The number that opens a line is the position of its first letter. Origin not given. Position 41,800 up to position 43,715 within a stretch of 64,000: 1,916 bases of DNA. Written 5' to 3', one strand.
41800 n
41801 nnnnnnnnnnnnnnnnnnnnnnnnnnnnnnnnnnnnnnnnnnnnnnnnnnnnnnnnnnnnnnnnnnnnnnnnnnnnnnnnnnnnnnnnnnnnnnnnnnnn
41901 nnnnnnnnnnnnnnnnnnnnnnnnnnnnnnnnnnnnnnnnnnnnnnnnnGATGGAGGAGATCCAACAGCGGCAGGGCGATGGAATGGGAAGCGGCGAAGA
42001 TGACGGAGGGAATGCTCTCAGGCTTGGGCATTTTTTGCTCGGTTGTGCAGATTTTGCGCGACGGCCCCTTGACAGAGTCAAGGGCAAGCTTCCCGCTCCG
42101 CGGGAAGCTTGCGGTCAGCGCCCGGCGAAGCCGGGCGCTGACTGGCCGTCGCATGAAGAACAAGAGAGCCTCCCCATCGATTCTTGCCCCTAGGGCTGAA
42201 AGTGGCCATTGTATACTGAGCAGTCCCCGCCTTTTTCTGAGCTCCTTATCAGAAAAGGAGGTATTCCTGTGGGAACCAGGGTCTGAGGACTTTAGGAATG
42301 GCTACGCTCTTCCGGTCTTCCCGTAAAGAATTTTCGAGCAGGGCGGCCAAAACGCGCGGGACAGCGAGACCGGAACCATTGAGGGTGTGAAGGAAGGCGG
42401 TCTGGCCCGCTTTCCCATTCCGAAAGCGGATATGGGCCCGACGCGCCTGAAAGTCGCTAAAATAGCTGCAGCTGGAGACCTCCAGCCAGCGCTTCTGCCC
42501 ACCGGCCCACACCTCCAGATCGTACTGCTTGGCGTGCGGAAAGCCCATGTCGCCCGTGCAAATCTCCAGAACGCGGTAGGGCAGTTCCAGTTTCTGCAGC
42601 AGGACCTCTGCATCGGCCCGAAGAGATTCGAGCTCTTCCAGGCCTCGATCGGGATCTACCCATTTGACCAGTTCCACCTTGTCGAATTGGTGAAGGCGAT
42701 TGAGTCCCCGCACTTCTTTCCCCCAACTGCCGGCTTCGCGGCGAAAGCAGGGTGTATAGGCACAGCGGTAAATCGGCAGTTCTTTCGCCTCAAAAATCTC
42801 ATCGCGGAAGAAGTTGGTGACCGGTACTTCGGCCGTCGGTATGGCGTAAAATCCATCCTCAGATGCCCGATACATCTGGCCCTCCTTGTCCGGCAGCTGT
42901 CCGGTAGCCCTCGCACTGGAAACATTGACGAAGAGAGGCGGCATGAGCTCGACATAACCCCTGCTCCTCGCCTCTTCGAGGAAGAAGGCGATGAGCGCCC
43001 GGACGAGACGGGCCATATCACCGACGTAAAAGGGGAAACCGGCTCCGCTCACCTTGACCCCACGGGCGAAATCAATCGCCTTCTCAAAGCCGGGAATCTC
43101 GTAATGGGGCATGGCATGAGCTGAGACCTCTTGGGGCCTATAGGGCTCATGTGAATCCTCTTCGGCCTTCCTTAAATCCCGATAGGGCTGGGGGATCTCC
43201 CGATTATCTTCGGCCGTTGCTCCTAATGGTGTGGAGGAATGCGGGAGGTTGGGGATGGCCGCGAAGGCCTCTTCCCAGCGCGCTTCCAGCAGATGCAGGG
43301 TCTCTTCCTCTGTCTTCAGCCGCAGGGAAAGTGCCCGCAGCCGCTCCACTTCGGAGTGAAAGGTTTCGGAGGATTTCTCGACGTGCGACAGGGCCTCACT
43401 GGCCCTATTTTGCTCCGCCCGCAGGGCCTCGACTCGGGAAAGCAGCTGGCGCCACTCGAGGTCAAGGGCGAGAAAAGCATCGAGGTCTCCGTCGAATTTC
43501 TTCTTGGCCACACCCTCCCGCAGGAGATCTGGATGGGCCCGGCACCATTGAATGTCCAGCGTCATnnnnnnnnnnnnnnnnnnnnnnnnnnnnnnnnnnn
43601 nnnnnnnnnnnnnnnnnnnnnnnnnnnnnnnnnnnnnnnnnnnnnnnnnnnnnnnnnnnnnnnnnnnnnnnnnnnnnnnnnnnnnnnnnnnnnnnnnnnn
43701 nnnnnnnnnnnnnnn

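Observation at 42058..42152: A sequence-unrelated element with the same four-way-junction architecture (CLR-C) between serS and fmt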

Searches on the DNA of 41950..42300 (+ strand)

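Call 34: search_rna_families(source=window, start=41950, end=42300, threshold=evalue, max_evalue=10)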
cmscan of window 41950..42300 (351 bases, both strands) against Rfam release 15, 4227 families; matches with E-value up to 10: 5.
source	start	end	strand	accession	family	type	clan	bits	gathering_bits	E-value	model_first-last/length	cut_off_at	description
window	42087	42147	+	RF02235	asX1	Gene; sRNA;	-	15.4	70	5.6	1-115/115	no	Xanthomonadaceae sRNA asX1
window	42108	42141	-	RF01340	CRISPR-DR29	Gene; CRISPR;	-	14.1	39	4.2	1-37/37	no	CRISPR RNA direct repeat element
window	42119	42137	+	RF01116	Yfr1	Gene; sRNA;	-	12.3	38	6.9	39-57/59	no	Cyanobacterial functional RNA 1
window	41950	42032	+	RF04170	MIR7723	Gene; miRNA;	-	11.9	200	9.4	152-235/235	5'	MIR7723 microRNA precursor family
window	41981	42085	+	RF02173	SMAD5-AS1_1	Gene; lncRNA;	-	8.1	45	7.7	1-263/263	no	SMAD5 antisense RNA 1 conserved region 1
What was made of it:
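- On Any curated RNA family (Rfam 15), including tRNA and tmRNA: The best sub-threshold hits at the element have E above 4 (call 34).
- There is no Rfam hit (call 34).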

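Call 87: search_dna_similar(query=window:42040-42170:+, collection=plasmids, mode=distant, max_evalue=0.01, max_rows=10)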
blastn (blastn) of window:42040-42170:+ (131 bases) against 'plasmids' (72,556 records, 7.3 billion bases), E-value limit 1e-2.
No match.

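Call 88: search_dna_similar(query=window:42040-42170:+, collection=phages, mode=distant, max_evalue=0.01, max_rows=10)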
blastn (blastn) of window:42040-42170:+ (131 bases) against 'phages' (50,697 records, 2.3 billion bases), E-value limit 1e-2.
No match.
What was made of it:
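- Tried and rejected: BLAST against plasmids and phages, no match (calls 87, 88).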

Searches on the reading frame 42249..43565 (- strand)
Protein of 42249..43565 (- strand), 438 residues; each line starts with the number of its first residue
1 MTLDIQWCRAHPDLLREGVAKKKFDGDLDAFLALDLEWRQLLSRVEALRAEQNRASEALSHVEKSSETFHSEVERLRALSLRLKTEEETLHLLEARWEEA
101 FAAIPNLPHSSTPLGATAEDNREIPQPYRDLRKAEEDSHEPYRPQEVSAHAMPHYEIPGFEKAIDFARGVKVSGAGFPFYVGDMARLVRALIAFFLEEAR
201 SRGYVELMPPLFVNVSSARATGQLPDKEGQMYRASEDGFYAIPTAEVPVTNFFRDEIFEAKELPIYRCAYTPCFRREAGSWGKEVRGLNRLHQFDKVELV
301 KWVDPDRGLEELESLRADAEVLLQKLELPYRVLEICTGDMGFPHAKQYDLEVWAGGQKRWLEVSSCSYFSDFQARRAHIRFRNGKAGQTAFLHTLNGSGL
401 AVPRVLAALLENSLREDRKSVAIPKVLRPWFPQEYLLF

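Call 18: find_encoding_contigs(protein=window:42249-43565:-, flank=5000, max_places=6)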
Protein window:42249-43565:- (438 aa): 1 contig read that carries it; 1 place shown.
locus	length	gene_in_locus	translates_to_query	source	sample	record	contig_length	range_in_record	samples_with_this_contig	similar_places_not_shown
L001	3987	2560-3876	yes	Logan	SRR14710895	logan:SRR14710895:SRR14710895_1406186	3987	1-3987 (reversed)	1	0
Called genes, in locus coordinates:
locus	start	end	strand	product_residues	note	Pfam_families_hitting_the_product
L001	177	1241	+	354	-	PF04613:LpxD, PF00132:Hexapep (weak), PF25084:LbH_EIF2B (weak), PF25087:GMPPB_C, PF00132:Hexapep, PF14602:Hexapep_2 (faint), PF00132:Hexapep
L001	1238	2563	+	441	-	PF02646:RmuC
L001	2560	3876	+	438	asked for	PF02403:Seryl_tRNA_N, PF00587:tRNA-synt_2b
